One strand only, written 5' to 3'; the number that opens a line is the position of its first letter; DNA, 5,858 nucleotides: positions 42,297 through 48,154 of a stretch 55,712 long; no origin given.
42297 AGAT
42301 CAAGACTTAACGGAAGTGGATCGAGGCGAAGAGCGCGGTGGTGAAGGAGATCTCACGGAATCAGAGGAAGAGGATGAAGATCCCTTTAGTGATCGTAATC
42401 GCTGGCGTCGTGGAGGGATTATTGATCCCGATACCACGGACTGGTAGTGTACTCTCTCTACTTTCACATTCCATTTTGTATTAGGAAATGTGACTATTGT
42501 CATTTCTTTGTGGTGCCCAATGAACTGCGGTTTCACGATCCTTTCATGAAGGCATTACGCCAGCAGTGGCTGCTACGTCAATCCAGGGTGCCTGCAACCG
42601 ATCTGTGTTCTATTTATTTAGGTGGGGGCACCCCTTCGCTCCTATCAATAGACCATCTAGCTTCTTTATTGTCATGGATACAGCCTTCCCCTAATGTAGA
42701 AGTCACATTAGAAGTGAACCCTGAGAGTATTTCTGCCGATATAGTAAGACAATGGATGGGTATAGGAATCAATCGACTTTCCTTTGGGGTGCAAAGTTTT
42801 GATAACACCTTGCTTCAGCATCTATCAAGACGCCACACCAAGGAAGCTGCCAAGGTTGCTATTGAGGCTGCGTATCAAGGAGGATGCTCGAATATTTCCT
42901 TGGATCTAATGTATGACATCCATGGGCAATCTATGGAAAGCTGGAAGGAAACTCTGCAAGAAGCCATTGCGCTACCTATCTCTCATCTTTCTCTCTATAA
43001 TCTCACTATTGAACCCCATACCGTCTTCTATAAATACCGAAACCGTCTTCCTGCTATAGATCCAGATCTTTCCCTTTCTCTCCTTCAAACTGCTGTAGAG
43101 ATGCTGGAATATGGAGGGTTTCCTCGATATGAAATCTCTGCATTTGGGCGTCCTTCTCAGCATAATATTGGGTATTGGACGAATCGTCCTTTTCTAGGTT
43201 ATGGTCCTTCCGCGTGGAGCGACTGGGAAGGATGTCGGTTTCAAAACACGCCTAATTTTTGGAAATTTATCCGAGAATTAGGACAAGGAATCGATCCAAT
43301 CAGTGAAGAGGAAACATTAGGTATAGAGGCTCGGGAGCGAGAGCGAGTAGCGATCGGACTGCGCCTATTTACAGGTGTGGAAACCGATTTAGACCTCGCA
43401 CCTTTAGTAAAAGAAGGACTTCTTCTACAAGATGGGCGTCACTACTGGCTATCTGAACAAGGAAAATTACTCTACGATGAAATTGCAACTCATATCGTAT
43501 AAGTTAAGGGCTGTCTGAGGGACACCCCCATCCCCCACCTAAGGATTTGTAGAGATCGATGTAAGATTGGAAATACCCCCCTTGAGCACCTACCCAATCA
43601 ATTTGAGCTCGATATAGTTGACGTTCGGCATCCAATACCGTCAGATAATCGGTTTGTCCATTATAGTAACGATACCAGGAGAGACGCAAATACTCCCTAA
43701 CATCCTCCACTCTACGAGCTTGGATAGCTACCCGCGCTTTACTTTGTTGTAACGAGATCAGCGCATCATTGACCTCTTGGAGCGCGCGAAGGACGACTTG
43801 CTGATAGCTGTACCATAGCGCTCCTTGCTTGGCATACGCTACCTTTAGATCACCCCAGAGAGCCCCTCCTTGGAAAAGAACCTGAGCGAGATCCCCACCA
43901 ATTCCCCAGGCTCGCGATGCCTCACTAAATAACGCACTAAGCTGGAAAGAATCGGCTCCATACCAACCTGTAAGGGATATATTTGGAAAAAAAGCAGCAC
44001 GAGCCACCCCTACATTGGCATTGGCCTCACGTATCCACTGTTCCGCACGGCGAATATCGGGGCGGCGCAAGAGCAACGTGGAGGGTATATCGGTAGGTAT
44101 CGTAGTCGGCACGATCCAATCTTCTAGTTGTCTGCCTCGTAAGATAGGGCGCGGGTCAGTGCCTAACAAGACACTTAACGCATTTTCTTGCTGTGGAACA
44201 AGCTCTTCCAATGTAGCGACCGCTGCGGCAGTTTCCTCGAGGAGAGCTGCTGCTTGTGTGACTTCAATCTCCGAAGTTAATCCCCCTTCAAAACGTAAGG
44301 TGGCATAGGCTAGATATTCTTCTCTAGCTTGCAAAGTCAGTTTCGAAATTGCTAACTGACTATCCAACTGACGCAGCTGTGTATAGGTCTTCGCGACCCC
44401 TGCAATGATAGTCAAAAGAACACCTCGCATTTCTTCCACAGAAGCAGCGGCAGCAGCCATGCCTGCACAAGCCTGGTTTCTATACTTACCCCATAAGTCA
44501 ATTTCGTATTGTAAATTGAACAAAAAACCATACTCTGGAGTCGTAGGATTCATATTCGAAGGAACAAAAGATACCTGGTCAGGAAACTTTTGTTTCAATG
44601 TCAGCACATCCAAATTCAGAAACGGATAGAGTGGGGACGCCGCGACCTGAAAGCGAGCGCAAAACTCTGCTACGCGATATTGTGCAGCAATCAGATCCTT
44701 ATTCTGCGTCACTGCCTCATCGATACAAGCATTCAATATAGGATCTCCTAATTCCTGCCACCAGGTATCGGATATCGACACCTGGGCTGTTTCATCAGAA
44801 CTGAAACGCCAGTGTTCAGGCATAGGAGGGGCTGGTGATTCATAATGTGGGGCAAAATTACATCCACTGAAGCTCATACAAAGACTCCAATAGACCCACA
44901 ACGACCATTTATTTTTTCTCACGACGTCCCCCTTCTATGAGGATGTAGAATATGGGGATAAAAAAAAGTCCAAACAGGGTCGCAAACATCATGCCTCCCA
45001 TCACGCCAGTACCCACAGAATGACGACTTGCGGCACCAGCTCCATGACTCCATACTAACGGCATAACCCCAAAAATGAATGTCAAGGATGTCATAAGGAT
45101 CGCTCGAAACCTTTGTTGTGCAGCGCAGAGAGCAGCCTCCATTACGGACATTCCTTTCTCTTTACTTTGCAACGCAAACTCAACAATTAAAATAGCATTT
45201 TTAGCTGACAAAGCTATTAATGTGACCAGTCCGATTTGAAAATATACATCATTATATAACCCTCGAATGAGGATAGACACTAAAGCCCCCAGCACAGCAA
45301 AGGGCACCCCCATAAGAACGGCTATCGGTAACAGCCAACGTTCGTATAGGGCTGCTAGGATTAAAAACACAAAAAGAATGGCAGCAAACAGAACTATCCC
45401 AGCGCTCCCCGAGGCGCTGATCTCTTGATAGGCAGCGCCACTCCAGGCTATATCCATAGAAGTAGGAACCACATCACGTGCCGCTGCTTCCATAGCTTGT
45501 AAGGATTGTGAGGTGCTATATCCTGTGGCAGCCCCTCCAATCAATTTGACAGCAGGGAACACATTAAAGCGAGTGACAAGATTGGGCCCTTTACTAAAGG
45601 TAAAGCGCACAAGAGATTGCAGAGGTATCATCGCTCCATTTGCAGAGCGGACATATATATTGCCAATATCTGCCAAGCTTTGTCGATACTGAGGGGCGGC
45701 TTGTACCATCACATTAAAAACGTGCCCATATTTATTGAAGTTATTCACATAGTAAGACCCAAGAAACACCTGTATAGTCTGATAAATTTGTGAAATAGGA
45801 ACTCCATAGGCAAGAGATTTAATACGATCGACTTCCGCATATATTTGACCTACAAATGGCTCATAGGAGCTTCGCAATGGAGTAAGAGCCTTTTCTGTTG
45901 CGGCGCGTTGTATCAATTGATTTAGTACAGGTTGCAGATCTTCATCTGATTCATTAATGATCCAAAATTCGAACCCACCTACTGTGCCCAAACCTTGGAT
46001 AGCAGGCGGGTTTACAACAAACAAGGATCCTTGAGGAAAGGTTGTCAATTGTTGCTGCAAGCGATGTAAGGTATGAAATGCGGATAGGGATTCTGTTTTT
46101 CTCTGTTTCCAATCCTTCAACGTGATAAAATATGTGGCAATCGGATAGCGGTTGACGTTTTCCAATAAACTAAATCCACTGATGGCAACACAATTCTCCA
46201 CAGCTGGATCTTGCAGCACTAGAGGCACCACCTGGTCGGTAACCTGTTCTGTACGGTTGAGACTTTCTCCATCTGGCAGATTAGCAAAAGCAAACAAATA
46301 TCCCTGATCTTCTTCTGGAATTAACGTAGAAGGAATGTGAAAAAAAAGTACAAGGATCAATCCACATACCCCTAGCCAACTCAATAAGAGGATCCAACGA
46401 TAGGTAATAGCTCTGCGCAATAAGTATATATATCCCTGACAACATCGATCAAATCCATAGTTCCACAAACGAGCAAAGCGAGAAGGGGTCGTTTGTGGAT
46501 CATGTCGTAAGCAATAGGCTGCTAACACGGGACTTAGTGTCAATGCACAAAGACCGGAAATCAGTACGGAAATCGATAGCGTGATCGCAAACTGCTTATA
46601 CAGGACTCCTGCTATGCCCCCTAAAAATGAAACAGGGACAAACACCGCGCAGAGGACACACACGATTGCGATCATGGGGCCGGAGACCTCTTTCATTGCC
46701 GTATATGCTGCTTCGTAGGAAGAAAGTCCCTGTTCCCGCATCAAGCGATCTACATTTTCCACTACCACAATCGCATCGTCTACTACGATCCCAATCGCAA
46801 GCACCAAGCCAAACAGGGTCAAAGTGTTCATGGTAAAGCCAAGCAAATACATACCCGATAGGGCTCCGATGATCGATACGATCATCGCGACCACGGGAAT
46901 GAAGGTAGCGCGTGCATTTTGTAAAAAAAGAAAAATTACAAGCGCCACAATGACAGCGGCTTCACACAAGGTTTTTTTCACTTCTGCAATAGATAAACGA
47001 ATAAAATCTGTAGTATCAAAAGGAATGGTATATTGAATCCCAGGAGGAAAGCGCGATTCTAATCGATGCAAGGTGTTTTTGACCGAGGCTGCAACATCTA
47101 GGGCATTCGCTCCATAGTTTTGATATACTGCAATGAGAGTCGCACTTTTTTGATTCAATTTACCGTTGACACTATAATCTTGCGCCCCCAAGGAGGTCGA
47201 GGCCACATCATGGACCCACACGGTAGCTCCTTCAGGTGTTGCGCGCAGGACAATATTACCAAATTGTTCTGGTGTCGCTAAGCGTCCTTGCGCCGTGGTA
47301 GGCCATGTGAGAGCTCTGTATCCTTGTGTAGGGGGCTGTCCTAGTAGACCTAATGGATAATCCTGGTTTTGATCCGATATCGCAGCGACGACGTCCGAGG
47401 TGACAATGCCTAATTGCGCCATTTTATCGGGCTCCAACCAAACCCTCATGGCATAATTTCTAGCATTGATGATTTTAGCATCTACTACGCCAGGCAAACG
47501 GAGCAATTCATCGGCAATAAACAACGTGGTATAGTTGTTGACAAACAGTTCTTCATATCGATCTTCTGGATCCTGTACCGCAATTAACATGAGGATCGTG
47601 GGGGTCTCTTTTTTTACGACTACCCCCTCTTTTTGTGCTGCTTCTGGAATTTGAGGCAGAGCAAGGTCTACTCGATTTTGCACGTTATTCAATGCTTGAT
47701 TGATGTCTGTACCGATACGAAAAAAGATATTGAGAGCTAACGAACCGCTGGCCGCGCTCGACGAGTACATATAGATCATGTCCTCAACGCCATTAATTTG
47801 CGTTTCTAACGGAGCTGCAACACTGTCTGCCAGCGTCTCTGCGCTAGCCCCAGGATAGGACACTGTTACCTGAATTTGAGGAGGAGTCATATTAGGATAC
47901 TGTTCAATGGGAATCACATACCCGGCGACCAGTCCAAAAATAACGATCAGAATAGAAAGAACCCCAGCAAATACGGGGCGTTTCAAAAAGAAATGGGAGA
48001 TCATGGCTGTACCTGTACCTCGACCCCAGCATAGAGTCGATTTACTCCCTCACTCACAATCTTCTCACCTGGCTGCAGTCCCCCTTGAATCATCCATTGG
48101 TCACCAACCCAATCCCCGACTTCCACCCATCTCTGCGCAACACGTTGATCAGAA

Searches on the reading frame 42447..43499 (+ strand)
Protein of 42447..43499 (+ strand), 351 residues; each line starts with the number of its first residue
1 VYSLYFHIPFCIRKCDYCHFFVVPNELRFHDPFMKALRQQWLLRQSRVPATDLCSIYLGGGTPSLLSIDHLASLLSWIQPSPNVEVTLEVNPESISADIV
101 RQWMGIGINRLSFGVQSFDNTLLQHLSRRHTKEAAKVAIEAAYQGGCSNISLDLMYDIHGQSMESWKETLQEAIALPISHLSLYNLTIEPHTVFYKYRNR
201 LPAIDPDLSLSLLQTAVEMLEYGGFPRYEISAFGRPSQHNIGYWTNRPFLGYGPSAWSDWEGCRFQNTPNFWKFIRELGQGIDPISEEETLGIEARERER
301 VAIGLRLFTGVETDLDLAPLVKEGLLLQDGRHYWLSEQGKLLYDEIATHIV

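Call 14: search_protein_families(library=pfam, proteins=[window:42447-43499:+], max_evalue=0.001)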
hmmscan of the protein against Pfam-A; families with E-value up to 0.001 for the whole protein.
window:42447-43499:+ (351 aa): 1 family
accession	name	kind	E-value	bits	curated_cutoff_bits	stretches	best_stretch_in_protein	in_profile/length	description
PF04055.27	Radical_SAM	-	6.7e-18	65.8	29.5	1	6-172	2-165/166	Radical SAM superfamily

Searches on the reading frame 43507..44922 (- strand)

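Call 14: search_protein_families(library=pfam, proteins=[window:43507-44922:-], max_evalue=0.001)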
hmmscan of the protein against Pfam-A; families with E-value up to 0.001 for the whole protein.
window:43507-44922:- (472 aa): 1 family
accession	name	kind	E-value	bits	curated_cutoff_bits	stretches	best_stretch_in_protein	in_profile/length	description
PF02321.23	OEP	-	6.1e-34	117.9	22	2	281-462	6-187/187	Outer membrane efflux protein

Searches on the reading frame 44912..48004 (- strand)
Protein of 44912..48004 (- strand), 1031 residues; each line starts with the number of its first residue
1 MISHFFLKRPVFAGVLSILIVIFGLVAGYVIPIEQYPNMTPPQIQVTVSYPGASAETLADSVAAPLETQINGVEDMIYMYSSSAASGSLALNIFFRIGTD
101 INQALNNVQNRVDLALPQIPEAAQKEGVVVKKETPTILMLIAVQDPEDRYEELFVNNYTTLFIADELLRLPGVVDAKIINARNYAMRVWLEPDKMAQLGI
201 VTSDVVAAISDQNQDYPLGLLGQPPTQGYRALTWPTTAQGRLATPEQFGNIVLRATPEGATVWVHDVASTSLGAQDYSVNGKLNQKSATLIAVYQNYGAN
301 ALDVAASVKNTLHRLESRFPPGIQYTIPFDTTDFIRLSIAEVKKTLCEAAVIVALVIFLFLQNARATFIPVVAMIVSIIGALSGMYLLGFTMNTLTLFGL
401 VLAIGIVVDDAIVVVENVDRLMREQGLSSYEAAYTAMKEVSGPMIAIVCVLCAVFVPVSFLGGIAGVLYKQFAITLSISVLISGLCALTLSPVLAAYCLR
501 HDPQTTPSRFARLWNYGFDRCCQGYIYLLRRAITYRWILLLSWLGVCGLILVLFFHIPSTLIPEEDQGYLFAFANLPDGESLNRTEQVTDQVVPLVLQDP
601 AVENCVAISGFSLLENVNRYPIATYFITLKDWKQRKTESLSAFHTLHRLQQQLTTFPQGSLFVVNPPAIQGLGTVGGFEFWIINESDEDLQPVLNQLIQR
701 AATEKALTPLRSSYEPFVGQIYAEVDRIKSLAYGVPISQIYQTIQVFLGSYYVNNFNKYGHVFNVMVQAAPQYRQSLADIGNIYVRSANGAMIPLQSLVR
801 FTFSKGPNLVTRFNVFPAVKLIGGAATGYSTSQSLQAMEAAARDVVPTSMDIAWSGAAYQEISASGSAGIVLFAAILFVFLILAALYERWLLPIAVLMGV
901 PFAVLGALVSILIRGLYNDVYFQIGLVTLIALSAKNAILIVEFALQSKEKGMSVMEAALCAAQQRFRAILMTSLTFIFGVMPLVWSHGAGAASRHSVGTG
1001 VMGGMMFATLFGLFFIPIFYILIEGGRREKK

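Call 14: search_protein_families(library=pfam, proteins=[window:44912-48004:-], max_evalue=0.001)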
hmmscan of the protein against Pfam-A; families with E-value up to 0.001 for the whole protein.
window:44912-48004:- (1031 aa): 3 families
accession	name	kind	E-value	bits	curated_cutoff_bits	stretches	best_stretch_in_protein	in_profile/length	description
PF00873.25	ACR_tran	-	0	1035.9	28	1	2-1023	1-1020/1021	AcrB/AcrD/AcrF family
PF03176.21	MMPL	-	6e-10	39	20.5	2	337-502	140-306/333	MMPL family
PF02355.23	SecD_SecF_C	-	0.00017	21.5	20.5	0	346-484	37-172/189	Protein export membrane protein SecD/SecF, C-terminal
